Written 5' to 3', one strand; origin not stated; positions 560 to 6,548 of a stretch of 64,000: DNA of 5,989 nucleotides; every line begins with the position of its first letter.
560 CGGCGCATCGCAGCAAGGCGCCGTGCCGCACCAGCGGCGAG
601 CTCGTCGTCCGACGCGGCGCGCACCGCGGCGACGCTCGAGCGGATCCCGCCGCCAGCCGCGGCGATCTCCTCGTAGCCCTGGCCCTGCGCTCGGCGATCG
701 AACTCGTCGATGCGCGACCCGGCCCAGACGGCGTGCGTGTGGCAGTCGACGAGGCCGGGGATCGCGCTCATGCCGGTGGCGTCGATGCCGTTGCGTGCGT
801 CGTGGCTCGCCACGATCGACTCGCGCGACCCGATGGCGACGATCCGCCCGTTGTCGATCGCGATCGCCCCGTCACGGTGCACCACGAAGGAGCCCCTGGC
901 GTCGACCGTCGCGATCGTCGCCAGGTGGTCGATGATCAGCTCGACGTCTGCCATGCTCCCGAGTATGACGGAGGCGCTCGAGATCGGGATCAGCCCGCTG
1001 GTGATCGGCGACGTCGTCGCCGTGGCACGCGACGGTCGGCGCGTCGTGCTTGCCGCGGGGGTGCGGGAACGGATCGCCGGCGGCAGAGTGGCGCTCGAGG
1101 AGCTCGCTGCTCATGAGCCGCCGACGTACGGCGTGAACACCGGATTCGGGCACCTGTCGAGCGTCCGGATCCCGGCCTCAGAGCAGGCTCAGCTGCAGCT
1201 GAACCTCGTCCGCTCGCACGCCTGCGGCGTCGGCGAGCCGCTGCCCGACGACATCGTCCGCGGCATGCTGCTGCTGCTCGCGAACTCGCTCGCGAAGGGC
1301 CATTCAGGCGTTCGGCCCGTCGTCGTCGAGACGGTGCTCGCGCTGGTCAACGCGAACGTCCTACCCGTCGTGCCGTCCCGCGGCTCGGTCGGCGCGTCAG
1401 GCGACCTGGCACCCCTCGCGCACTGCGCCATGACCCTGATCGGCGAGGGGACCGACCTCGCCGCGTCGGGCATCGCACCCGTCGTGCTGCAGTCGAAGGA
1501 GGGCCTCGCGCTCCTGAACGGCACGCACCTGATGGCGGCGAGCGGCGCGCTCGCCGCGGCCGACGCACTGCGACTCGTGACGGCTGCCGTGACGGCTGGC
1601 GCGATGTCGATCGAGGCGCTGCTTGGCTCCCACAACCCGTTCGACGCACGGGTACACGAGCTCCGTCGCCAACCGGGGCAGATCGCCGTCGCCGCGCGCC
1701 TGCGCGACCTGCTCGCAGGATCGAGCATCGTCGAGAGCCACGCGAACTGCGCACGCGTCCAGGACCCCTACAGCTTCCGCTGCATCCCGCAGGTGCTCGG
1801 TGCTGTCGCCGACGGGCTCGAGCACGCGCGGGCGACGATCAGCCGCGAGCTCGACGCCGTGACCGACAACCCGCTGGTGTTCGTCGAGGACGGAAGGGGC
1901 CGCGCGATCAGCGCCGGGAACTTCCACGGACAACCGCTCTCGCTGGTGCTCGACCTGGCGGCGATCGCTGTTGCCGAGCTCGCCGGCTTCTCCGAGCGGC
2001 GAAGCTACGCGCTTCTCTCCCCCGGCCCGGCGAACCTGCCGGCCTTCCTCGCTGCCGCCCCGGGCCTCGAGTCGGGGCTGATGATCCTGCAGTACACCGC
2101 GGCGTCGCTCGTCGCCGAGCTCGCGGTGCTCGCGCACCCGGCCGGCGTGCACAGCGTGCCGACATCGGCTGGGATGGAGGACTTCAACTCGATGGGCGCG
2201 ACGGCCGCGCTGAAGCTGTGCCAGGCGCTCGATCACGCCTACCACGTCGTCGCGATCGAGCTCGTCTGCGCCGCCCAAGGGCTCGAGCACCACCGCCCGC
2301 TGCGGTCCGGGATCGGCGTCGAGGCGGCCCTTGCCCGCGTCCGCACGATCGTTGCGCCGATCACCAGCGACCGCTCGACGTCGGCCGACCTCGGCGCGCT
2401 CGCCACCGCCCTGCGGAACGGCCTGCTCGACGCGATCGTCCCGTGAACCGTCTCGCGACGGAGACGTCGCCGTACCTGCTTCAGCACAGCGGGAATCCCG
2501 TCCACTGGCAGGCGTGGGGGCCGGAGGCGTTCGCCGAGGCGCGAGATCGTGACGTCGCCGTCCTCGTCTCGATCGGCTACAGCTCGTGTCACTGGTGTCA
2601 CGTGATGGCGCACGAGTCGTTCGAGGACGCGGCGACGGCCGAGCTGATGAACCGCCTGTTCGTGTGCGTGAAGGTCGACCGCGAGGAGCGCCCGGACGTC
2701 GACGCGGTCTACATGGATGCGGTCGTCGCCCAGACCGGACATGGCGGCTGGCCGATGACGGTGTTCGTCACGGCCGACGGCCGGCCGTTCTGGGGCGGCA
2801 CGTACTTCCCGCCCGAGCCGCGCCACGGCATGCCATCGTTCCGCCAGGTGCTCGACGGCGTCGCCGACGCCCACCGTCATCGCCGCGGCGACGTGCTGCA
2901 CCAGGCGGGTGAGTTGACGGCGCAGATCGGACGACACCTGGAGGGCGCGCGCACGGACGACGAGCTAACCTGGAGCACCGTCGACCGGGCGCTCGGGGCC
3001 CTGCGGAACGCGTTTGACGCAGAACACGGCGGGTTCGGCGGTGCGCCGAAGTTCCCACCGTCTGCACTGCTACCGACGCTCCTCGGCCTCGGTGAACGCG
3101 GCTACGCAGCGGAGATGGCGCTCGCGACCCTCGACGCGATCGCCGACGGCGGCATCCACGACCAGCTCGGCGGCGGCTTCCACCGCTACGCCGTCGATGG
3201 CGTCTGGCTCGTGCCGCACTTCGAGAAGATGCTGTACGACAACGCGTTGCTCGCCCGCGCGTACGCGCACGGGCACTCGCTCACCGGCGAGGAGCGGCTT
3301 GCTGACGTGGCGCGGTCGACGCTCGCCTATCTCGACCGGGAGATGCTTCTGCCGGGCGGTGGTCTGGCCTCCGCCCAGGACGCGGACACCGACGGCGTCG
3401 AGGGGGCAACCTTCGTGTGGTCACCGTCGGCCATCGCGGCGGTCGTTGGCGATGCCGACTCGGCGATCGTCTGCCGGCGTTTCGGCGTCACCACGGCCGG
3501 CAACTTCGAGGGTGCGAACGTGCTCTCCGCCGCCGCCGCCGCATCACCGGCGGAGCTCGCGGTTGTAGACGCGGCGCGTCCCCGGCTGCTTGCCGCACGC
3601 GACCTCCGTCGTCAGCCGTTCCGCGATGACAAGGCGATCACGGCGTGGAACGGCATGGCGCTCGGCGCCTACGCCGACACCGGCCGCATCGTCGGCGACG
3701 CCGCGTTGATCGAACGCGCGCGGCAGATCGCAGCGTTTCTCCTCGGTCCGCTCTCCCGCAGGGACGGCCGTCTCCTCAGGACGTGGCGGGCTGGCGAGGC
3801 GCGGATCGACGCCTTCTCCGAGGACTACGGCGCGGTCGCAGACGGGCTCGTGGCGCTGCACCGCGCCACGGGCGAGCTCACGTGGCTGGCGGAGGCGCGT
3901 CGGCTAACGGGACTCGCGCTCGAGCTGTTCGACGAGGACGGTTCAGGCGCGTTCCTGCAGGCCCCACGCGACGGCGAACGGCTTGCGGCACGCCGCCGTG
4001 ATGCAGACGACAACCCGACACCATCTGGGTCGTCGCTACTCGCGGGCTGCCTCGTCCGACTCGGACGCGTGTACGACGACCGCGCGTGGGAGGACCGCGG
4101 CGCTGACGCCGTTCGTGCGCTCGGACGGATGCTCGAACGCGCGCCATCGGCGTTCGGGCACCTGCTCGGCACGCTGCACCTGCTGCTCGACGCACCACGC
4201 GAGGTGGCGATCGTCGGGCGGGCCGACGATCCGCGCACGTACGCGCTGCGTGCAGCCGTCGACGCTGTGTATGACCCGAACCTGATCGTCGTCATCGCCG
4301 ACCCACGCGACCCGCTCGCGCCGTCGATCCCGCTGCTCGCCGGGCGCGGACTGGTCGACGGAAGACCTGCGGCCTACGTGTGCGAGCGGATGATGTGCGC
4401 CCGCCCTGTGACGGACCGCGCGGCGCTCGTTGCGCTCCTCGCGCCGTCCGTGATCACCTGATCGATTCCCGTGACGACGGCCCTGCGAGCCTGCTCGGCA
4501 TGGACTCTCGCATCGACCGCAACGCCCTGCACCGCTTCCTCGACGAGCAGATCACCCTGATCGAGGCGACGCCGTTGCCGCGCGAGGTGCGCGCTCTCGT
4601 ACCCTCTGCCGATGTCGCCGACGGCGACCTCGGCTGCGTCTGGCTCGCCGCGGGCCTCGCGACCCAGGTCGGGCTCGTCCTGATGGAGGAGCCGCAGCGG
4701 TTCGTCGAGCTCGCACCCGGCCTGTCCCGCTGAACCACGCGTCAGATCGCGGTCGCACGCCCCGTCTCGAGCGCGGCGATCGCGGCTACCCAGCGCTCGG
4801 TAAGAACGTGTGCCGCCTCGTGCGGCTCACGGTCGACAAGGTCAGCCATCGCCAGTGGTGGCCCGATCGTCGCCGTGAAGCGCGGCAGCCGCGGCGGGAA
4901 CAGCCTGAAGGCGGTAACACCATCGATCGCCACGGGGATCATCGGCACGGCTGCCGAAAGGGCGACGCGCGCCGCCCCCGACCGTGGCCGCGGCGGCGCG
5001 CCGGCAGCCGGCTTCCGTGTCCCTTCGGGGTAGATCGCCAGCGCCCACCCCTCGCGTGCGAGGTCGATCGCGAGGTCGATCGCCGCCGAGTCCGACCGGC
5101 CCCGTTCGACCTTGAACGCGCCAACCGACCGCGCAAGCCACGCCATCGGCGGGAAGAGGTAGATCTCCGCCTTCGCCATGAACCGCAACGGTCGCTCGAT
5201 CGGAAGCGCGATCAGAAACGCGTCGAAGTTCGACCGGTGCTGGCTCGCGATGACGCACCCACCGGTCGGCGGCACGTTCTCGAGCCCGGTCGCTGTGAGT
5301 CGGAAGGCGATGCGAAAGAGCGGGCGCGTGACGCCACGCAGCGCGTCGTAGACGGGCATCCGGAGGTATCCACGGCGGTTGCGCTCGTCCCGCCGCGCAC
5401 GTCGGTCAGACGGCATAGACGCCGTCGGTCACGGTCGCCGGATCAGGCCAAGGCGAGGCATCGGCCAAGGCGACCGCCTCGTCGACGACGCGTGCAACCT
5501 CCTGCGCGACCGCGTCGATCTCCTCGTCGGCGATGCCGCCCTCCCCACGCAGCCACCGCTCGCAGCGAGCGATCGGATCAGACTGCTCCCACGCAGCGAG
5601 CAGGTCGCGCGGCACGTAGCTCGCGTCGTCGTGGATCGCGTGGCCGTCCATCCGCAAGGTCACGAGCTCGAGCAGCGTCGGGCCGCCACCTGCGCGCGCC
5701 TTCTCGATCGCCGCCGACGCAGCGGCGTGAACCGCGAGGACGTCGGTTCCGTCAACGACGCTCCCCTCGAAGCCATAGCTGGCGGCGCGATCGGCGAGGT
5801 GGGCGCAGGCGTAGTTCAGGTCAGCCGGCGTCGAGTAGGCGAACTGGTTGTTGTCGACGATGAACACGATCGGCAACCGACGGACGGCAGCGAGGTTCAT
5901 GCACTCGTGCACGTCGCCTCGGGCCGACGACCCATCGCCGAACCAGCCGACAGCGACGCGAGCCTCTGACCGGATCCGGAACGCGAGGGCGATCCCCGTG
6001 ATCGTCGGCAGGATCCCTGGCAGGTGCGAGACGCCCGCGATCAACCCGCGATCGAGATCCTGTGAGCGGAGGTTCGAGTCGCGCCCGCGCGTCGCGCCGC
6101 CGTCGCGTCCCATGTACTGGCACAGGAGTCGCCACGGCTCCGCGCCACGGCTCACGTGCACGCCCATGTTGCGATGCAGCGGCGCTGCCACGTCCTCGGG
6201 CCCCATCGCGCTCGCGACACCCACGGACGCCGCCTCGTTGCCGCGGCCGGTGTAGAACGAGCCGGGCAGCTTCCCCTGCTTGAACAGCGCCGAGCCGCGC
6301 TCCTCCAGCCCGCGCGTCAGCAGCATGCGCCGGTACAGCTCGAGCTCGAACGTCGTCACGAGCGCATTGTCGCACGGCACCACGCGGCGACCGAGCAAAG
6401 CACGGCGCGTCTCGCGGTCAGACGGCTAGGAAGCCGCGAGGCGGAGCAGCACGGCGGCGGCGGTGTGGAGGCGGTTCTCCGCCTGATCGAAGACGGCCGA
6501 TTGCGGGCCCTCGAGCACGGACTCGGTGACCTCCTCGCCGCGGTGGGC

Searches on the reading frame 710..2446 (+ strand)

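Call 50: search_protein_families(library=pfam, proteins=[window:710-2446:+], max_evalue=0.00001)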
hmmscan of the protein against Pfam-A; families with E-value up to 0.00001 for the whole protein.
window:710-2446:+ (578 aa): 1 family
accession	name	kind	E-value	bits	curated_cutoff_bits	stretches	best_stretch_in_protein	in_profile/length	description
PF00221.24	Lyase_aromatic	-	3.3e-172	573.8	27.3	1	98-545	2-465/466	Aromatic amino acid lyase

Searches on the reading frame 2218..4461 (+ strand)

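Call 50: search_protein_families(library=pfam, proteins=[window:2218-4461:+], max_evalue=0.00001)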
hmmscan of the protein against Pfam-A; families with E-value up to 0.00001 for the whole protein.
window:2218-4461:+ (747 aa): 2 families
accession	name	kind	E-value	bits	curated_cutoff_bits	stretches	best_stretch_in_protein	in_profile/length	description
PF03190.21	Thioredox_DsbH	-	2.5e-71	239.4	27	1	77-237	2-162/163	Protein of unknown function, DUF255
PF13899.12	Thioredoxin_7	-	2.2e-09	37.8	27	1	97-185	2-82/83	Thioredoxin-like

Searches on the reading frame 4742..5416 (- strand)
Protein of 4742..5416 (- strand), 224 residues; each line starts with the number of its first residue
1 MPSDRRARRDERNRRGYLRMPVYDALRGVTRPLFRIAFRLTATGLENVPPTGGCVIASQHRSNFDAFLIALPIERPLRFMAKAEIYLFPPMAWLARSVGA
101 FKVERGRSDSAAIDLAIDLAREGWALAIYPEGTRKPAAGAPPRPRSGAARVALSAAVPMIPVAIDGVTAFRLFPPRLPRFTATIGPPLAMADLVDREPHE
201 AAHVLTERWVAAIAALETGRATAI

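Call 50: search_protein_families(library=pfam, proteins=[window:4742-5416:-], max_evalue=0.00001)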
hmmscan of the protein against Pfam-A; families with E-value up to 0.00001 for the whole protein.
window:4742-5416:- (224 aa): 1 family
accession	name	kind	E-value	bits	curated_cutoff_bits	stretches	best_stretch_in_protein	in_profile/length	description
PF01553.26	Acyltransferase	-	2.9e-24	85.8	23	1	40-164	2-131/132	Acyltransferase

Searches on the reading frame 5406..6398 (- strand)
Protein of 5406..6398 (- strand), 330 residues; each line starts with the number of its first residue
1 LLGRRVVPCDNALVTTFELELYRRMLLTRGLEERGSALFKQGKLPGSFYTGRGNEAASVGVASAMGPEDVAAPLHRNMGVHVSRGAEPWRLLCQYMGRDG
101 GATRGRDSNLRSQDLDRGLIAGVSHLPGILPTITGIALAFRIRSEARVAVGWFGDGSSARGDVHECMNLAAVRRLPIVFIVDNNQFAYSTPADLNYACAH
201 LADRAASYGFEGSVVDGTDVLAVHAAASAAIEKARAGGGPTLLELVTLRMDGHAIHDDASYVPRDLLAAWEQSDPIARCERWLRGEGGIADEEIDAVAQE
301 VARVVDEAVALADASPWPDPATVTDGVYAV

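Call 50: search_protein_families(library=pfam, proteins=[window:5406-6398:-], max_evalue=0.00001)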
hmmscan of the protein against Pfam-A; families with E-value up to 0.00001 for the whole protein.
window:5406-6398:- (330 aa): 1 family
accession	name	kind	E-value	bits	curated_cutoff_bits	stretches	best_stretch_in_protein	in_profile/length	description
PF00676.26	E1_dh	-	5.9e-64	216.3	22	1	23-320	2-299/300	Dehydrogenase E1 component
